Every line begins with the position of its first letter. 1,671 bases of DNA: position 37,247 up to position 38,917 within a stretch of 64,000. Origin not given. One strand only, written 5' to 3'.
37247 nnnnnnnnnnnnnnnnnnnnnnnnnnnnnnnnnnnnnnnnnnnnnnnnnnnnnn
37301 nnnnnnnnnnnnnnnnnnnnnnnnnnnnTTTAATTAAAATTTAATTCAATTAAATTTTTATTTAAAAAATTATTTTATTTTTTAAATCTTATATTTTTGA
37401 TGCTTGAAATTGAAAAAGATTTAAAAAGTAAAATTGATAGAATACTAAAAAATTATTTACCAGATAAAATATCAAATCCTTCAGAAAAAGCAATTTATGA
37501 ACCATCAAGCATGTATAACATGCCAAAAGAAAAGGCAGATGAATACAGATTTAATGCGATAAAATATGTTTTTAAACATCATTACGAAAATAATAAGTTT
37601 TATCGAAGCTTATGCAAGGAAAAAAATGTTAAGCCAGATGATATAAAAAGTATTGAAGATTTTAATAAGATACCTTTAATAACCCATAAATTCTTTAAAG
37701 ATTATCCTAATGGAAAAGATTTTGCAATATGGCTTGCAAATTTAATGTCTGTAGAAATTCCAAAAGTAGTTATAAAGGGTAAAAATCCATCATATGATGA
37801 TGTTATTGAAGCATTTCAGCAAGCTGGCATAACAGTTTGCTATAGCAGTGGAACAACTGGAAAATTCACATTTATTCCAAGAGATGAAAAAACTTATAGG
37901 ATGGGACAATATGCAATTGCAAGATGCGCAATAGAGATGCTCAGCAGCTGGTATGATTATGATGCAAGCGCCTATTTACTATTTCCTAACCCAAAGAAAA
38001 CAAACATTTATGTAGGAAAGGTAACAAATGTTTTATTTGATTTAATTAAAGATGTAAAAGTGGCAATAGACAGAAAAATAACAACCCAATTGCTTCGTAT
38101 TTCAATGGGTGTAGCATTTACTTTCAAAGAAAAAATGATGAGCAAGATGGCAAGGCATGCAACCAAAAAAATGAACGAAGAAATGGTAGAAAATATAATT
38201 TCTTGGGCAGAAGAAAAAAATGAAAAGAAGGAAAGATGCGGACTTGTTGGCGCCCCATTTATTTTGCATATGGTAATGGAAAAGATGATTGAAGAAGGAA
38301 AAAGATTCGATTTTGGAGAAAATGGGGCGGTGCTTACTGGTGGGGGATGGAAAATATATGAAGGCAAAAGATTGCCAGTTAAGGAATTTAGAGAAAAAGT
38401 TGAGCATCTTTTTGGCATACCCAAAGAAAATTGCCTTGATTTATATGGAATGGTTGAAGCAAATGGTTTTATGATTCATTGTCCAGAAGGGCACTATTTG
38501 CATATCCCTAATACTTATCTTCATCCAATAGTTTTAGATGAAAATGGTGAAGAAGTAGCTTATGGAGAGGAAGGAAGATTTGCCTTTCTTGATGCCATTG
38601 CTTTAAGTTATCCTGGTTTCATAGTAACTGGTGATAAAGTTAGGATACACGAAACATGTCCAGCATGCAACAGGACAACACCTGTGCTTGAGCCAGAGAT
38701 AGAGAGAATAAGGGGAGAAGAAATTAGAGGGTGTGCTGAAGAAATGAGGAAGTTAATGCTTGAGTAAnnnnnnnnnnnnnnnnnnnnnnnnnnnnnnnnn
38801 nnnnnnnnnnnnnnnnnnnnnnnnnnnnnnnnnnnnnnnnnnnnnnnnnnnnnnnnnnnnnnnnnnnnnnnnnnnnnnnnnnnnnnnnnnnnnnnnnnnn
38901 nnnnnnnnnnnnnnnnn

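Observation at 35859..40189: Cluster: aaRS-like (methanogen-type SerRS-like) + LuxE/PaaK-like adenylating enzyme + transglutaminase-like protein + Mut7-C RNase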

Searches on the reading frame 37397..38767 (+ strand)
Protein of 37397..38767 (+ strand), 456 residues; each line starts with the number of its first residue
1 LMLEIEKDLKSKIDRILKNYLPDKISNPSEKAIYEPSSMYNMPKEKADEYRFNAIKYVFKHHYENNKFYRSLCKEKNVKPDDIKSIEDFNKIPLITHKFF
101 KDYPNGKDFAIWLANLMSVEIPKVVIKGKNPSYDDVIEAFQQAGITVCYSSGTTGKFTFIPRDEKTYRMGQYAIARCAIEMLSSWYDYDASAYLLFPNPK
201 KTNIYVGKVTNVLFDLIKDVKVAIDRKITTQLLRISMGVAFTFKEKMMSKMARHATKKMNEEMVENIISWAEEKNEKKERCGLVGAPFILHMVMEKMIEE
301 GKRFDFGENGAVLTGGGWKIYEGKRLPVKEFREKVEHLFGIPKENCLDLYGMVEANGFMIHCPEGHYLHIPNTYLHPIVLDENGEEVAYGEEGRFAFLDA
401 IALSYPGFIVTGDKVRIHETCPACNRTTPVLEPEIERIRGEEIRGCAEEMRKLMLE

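Call 3: search_protein_families(library=pfam, proteins=[window:37397-38767:+], max_evalue=0.01)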
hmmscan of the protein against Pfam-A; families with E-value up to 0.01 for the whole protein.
window:37397-38767:+ (456 aa): 2 families
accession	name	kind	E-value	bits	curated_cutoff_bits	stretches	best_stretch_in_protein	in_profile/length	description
PF04443.18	LuxE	-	5.4e-24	85.2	24.9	1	263-452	193-388/391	Acyl-protein synthetase, LuxE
PF00501.34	AMP-binding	-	0.0012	18.2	29.9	0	284-394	261-371/384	AMP-binding enzyme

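Call 4: search_protein_families(library=ncbifam, proteins=[window:37397-38767:+], max_evalue=0.01)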
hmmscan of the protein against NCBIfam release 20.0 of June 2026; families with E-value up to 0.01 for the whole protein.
window:37397-38767:+ (456 aa): 6 families
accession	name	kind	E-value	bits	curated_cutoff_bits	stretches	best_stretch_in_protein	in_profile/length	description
NF052244.1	LCFA_lig_LuxE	equivalog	2e-25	89.6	550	2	270-452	184-364/367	long-chain-fatty-acid--protein ligase LuxE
NF041878.1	paak_haloarch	equivalog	1.2e-12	47.1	700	1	45-113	11-79/427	phenylacetate--CoA ligase PaaK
TIGR02155.1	PA_CoA_ligase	equivalog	3.3e-10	39.1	646.3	1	45-105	6-67/422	phenylacetate--CoA ligase PaaK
NF045666.1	DVU1553_fam_AMP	equivalog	5.6e-09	35.5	300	1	42-102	18-76/331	DVU_1553 family AMP-dependent CoA ligase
TIGR03335.1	F390_ftsA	equivalog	7.6e-09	34.8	458.7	1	52-102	19-69/445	coenzyme F390 synthetase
NF053551.1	FlxY_rubin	equivalog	1.3e-08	34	520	1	44-102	6-64/424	flexirubin biosynthesis putative acyl-CoA ligase FlxY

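Call 11: find_encoding_contigs(protein=window:37397-38764:+, flank=10000, max_places=6)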
Protein window:37397-38764:+ (456 aa): no gene with exactly this product is on record in the collection.

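Call 15: find_homologous_proteins(query=window:37400-38764:+)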
Query window:37400-38764:+ (455 aa): 596 proteins with E <= 0.001 among 8000 candidates; the best 120 are listed.
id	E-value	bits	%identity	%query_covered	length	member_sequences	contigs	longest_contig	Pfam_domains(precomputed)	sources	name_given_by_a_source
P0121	4.7e-280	947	86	100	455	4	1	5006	PF04443.18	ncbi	-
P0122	2.6e-274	928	86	100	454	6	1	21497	PF04443.18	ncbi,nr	ncbi:MAG: hypothetical protein H5T45_04670 [Thermoplasmatales archaeon]|nr:hypothetical protein [The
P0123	1.3e-245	834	76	100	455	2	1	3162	PF04443.18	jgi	-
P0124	2.1e-243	826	75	100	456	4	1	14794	PF04443.18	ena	-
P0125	6.1e-243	825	74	100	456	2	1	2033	PF04443.18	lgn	-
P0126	1.2e-241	821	75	100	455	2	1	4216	PF04443.18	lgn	-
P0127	6.9e-241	818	74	100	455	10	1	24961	PF04443.18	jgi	-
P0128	6.9e-239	811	75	99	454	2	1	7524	PF04443.18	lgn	-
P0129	3.2e-238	809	73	99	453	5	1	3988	PF04443.18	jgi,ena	-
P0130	6.5e-237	805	73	100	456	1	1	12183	PF04443.18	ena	-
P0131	1.7e-235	800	73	99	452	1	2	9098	PF04443.18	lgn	-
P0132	6.6e-235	798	73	98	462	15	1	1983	PF04443.18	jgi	-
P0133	1.3e-234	797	72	100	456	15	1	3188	PF04443.18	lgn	-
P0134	9.3e-233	791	72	100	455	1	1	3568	PF04443.18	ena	-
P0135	3.4e-232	789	73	96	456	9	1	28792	PF04443.18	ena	-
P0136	1.4e-228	777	70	99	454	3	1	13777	PF04443.18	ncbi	-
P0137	1.6e-227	774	70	99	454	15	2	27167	PF04443.18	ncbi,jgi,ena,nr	ncbi:MAG: hypothetical protein J7L31_00265 [Thermoplasmata archaeon]|nr:hypothetical protein [Thermo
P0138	3.2e-226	770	69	99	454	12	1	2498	PF04443.18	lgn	-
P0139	1.7e-219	747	68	100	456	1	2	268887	PF04443.18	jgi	jgi:phenylacetate-coenzyme A ligase PaaK-like adenylate-forming protein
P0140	1.0e-210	719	66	99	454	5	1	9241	PF04443.18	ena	-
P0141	2.7e-209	714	67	96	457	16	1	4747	PF04443.18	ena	-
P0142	1.6e-206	705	64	97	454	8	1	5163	PF04443.18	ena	-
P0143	2.7e-206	704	65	100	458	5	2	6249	PF04443.18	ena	-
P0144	3.3e-205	700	63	98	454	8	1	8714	PF04443.18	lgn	-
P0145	8.9e-205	699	68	95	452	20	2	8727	PF04443.18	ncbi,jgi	jgi:phenylacetate-coenzyme A ligase PaaK-like adenylate-forming protein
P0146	2.3e-203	694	65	99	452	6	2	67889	PF04443.18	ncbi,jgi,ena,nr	ncbi:MAG: hypothetical protein J7K61_00395 [Thermoplasmata archaeon]|nr:hypothetical protein [Thermo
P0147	1.6e-200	685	63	98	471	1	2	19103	PF04443.18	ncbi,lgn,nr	ncbi:MAG: hypothetical protein U9O96_08045 [Candidatus Thermoplasmatota archaeon]|nr:hypothetical pr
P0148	1.1e-195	669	63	98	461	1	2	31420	PF04443.18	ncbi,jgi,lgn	-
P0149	8.5e-194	663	63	97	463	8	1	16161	PF04443.18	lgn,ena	-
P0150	3.7e-193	661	61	96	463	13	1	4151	PF04443.18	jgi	-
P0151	4.3e-193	660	63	97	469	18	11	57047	PF04443.18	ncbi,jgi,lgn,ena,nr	ncbi:MAG TPA: hypothetical protein ENF91_03165 [Thermoplasmatales archaeon]|nr:MAG: hypothetical pro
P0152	5.6e-187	640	60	98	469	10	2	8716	PF04443.18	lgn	-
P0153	9.9e-187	639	59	99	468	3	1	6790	PF04443.18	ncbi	ncbi:MAG: hypothetical protein R6U10_07025 [Thermoplasmatota archaeon]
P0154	2.4e-182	625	57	100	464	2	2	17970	PF04443.18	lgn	-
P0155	5.0e-181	621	57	100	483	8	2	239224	PF04443.18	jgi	-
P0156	2.4e-180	618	56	100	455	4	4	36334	PF04443.18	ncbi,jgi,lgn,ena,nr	ncbi:MAG: hypothetical protein DRN29_00315 [Thermoplasmata archaeon]|nr:MAG: hypothetical protein DR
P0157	3.0e-180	618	57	98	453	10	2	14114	PF04443.18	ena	-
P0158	1.0e-178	613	58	97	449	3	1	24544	PF04443.18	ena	-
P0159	1.6e-178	612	56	100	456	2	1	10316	PF04443.18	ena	-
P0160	3.5e-178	611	56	98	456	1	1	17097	PF04443.18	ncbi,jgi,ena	-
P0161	2.4e-177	609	57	97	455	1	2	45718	PF04443.18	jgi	jgi:hypothetical protein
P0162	6.2e-177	607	55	98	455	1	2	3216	PF04443.18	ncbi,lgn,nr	ncbi:MAG: hypothetical protein U9O96_00145 [Candidatus Thermoplasmatota archaeon]|nr:hypothetical pr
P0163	1.3e-176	606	56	100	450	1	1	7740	PF04443.18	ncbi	-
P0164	4.2e-176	604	55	100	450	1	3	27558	PF04443.18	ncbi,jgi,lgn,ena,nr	ncbi:MAG: hypothetical protein FE047_02780 [Thermoplasmata archaeon]|nr:MAG: hypothetical protein FE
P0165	6.1e-176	604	55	100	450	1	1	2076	PF04443.18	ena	-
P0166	1.5e-175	603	55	100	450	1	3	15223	PF04443.18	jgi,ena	-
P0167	2.0e-175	602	55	100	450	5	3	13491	PF04443.18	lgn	-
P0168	6.3e-175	601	57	99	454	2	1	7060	PF04443.18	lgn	-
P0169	1.9e-174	599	55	100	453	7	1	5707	PF04443.18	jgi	-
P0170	9.0e-174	597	57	94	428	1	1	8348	PF04443.18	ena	-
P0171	2.8e-173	595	56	98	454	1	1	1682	PF04443.18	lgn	-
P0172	6.3e-172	591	54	98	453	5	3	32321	PF04443.18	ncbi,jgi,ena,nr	ncbi:hypothetical protein B6U81_00675 [Thermoplasmatales archaeon ex4484_30]|nr:MAG: hypothetical pr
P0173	4.6e-171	588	53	100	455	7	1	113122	PF04443.18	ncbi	-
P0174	4.5e-170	585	55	100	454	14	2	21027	PF04443.18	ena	-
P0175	8.9e-170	584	54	98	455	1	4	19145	PF04443.18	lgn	-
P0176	9.5e-170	584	54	97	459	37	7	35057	PF04443.18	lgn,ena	-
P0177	1.3e-169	583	54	100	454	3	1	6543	PF04443.18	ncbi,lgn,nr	ncbi:MAG: hypothetical protein U9R21_00030 [Candidatus Thermoplasmatota archaeon]|nr:hypothetical pr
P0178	3.7e-169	582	53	98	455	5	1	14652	PF04443.18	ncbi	-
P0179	4.6e-169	581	55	98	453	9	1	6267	PF04443.18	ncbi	ncbi:MAG: hypothetical protein QXF32_02080 [Candidatus Thermoplasmatota archaeon]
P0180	5.2e-169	581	53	100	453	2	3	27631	PF04443.18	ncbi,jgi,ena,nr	ncbi:MAG: hypothetical protein J7L31_06955 [Thermoplasmata archaeon]|nr:hypothetical protein [Thermo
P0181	5.3e-169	581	55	97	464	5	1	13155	PF04443.18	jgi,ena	-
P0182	1.0e-168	580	55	97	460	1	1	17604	PF04443.18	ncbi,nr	ncbi:MAG: hypothetical protein IMZ43_07040 [Thermoplasmata archaeon]|nr:hypothetical protein [Thermo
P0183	1.1e-168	580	55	97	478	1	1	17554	PF04443.18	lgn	-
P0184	2.4e-168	579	55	97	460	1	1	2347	PF04443.18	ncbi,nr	ncbi:MAG: hypothetical protein MUO73_08735 [Thermoplasmata archaeon]|nr:hypothetical protein [Thermo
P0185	4.6e-168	578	58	89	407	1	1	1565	PF04443.18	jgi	jgi:phenylacetate-coenzyme A ligase PaaK-like adenylate-forming protein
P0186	9.6e-168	577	55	97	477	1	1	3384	PF04443.18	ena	-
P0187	1.7e-167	576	55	97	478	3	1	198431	PF04443.18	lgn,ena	-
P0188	1.8e-167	576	54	97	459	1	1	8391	PF04443.18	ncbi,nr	ncbi:MAG: hypothetical protein NTZ75_07620 [Euryarchaeota archaeon]|nr:hypothetical protein [Euryarc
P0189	2.2e-167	576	52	98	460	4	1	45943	PF04443.18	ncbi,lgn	-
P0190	2.3e-167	576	54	97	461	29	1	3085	PF04443.18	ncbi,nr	ncbi:MAG: hypothetical protein DRJ99_03695 [Thermoplasmata archaeon]|nr:MAG: hypothetical protein DR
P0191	2.4e-167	576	53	100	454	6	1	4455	PF04443.18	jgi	jgi:hypothetical protein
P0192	3.9e-167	575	53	98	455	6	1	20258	PF04443.18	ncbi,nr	ncbi:MAG: hypothetical protein PHZ19_01315 [Candidatus Thermoplasmatota archaeon]|nr:hypothetical pr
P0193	4.5e-167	575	54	97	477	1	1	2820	PF04443.18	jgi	-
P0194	5.5e-167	574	53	98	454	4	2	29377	PF04443.18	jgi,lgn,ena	-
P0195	1.1e-166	573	54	100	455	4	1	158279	PF04443.18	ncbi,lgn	-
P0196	1.1e-166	573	54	97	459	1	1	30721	PF04443.18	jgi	jgi:hypothetical protein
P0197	3.0e-166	572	54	97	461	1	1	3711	PF04443.18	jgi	jgi:hypothetical protein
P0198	3.6e-166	572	51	100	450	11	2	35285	PF04443.18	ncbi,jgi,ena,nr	ncbi:MAG TPA: hypothetical protein ENG06_05170 [Thermoplasmatales archaeon]|nr:hypothetical protein 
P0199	3.6e-166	572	54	97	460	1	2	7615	PF04443.18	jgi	jgi:hypothetical protein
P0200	4.1e-166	572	54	94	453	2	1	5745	PF04443.18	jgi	-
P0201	4.6e-166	571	55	97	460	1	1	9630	PF04443.18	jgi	jgi:hypothetical protein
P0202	4.7e-166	571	54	97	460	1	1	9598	PF04443.18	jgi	jgi:hypothetical protein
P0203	5.0e-166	571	53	97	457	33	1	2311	PF04443.18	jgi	jgi:hypothetical protein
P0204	5.7e-166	571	55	97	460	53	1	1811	PF04443.18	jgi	-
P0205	6.3e-166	571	54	97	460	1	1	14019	PF04443.18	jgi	jgi:hypothetical protein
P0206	6.3e-166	571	54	97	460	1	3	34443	PF04443.18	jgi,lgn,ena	jgi:hypothetical protein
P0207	7.2e-166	571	54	98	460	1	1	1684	PF04443.18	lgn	-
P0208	9.0e-166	570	54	97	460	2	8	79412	PF04443.18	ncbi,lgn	-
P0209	9.4e-166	570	54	97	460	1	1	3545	PF04443.18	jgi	jgi:hypothetical protein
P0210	1.0e-165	570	54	97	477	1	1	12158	PF04443.18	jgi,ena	-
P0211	2.2e-165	569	54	97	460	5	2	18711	PF04443.18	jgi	jgi:hypothetical protein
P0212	2.4e-165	569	53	97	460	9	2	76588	PF04443.18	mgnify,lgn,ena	mgnify:CR=1 FL=1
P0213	2.6e-165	569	55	97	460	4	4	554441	PF04443.18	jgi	jgi:hypothetical protein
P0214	2.9e-165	569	53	97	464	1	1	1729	PF04443.18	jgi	jgi:hypothetical protein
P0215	2.9e-165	569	52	98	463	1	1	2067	PF04443.18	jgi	jgi:hypothetical protein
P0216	3.0e-165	569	53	98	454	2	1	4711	PF04443.18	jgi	jgi:hypothetical protein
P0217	3.5e-165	568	54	97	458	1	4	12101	PF04443.18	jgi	jgi:phenylacetate-coenzyme A ligase PaaK-like adenylate-forming protein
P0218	4.6e-165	568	54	98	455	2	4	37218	PF04443.18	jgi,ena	-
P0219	5.8e-165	568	54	96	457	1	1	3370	PF04443.18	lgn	-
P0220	9.3e-165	567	54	96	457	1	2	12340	PF04443.18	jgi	-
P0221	1.6e-164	566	52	100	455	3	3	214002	PF04443.18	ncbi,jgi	jgi:long-chain-fatty-acid---luciferin-component ligase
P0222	2.0e-164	566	54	97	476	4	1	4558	PF04443.18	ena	-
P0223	2.0e-164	566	53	100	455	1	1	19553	PF04443.18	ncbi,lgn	-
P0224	4.1e-164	565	53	98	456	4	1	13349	PF04443.18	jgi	jgi:phenylacetate-coenzyme A ligase PaaK-like adenylate-forming protein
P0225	8.4e-164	564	52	98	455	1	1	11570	PF04443.18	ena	-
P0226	1.1e-163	564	53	96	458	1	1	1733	PF04443.18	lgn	-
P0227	1.7e-163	563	54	96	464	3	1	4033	PF04443.18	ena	-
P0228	2.1e-163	563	53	99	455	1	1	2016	PF04443.18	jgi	jgi:hypothetical protein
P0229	2.3e-163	562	53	97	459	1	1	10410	PF04443.18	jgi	jgi:phenylacetate-coenzyme A ligase PaaK-like adenylate-forming protein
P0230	4.4e-163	562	53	96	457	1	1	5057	PF04443.18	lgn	-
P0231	4.9e-163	561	51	98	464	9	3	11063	PF04443.18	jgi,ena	-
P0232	6.6e-163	561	53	98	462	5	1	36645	PF04443.18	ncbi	-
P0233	7.6e-163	561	52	98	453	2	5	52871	PF04443.18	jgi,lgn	jgi:hypothetical protein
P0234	1.6e-162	560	53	96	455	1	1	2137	PF04443.18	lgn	-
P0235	1.7e-162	560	53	97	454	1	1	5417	PF04443.18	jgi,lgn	-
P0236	2.3e-162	559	53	97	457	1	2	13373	PF04443.18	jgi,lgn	jgi:hypothetical protein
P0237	3.8e-162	558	52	98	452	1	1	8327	PF04443.18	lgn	-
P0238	4.3e-162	558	53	97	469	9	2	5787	PF04443.18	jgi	jgi:long-chain-fatty-acid---luciferin-component ligase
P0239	5.5e-162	558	52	97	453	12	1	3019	PF04443.18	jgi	-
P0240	6.4e-162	558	52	96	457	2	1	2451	PF04443.18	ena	-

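Call 17: find_encoding_contigs(protein=P0139, flank=7000, max_places=1)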
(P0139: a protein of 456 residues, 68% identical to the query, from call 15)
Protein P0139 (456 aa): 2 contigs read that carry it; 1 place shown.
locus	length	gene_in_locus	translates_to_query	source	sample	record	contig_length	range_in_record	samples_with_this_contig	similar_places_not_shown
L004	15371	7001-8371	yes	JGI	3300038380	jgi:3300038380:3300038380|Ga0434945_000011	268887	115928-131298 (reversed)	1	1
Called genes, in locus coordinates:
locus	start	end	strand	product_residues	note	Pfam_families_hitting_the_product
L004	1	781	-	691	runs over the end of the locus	PF14378:PAP2_3, PF01569:PAP2, PF01909:NTP_transf_2, PF09249:tRNA_NucTransf2, PF21133:CAA_C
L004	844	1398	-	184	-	PF10469:AKAP7_NLS, PF02834:LigT_PEase, PF13563:2_5_RNA_ligase2, PF02834:LigT_PEase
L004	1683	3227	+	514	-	PF00171:Aldedh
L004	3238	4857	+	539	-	PF00171:Aldedh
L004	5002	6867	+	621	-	PF01364:Peptidase_C25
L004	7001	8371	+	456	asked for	PF04443:LuxE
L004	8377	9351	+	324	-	PF01841:Transglut_core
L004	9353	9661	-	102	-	-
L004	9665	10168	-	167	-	PF09719:C_GCAxxG_C_C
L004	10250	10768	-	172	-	PF04982:TM_HPP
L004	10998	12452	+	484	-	PF17957:Big_7 (weak)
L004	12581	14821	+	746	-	PF08126:Propeptide_C25 (faint), PF01364:Peptidase_C25, PF17957:Big_7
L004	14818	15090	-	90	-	PF01599:Ribosomal_S27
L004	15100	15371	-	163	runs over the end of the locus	PF01282:Ribosomal_S24e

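Call 18: find_encoding_contigs(protein=P0155, flank=7000, max_places=1)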
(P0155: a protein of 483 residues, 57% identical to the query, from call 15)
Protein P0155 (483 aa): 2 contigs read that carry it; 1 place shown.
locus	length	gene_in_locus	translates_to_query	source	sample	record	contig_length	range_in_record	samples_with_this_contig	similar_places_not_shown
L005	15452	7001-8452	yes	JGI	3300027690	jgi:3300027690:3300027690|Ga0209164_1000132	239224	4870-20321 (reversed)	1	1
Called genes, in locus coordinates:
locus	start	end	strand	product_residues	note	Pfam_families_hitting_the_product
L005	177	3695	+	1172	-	PF02463:SMC_N, PF13555:AAA_29 (weak), PF06470:SMC_hinge, PF13304:AAA_21 (weak)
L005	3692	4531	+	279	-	PF02616:SMC_ScpA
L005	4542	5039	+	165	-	PF04079:SMC_ScpB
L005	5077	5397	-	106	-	PF00428:Ribosomal_60s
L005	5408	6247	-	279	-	PF00466:Ribosomal_L10, PF17777:RL10P_insert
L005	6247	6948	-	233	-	PF00687:Ribosomal_L1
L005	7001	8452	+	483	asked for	PF04443:LuxE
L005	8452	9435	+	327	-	PF01841:Transglut_core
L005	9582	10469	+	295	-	PF05681:Fumerase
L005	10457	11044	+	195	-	PF05683:Fumerase_C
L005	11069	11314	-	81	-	PF02597:ThiS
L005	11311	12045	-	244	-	PF00899:ThiF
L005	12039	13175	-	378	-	PF00464:SHMT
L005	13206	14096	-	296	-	-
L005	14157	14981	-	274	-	PF17963:Big_9, PF00160:Pro_isomerase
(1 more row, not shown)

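Call 19: find_encoding_contigs(protein=P0213, flank=7000, max_places=1)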
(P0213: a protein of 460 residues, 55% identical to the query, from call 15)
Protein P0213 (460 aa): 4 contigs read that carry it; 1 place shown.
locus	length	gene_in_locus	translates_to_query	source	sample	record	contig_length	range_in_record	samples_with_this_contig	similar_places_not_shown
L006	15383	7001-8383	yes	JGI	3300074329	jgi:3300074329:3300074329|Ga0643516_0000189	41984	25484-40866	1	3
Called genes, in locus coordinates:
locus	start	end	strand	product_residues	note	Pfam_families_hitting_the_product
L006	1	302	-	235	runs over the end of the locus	PF00160:Pro_isomerase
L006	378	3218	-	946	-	PF17957:Big_7 (weak)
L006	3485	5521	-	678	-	PF00246:Peptidase_M14, PF13620:CarboxypepD_reg (weak), PF18911:PKD_4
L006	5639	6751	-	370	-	PF05559:DUF763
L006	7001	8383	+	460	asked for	PF04443:LuxE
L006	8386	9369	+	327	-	PF01841:Transglut_core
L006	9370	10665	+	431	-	PF01566:Nramp (weak)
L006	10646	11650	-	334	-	PF01073:3Beta_HSD, PF01370:Epimerase, PF02719:Polysacc_synt_2, PF04321:RmlD_sub_bind, PF05368:NmrA, PF13460:NAD_binding_10, PF16363:GDP_Man_Dehyd, PF07993:NAD_binding_4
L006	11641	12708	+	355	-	PF01841:Transglut_core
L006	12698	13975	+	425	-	PF00083:Sugar_tr, PF07690:MFS_1, PF00083:Sugar_tr, PF07690:MFS_1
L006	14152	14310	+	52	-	-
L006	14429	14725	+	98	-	PF04242:DUF424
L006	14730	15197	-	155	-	PF01927:Mut7-C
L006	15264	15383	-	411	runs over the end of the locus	?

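Call 20: find_encoding_contigs(protein=P0221, flank=7000, max_places=1)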
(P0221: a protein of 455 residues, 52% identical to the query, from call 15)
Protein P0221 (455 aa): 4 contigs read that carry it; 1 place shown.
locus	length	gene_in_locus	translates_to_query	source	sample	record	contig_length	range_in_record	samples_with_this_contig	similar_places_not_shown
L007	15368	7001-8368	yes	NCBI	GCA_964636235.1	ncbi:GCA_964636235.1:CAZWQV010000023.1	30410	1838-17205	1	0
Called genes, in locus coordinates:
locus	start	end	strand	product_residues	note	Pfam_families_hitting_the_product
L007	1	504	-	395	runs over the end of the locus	PF01702:TGT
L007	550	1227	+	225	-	PF02592:Vut_1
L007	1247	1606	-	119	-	PF06249:EutQ (weak), PF05899:Cupin_3 (weak), PF07883:Cupin_2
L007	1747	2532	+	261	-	PF02567:PhzC-PhzF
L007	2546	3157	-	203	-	PF00881:Nitroreductase, PF14512:TM1586_NiRdase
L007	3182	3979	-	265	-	PF01193:RNA_pol_L, PF01000:RNA_pol_A_bac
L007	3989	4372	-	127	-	PF00411:Ribosomal_S11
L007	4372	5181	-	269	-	PF01479:S4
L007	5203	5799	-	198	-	PF00416:Ribosomal_S13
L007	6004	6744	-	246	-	PF01479:S4, PF00849:PseudoU_synth_2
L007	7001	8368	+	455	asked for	PF04443:LuxE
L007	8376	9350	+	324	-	PF01841:Transglut_core (weak)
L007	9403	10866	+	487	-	PF01566:Nramp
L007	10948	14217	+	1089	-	-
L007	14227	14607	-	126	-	PF00072:Response_reg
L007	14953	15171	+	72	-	PF09723:Zn_ribbon_8 (faint), PF24460:DUF7575 (faint), PF13248:Zn_ribbon_3 (faint), PF12773:DZR (faint), PF13240:Zn_Ribbon_1 (faint)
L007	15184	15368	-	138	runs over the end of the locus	PF02662:FlpD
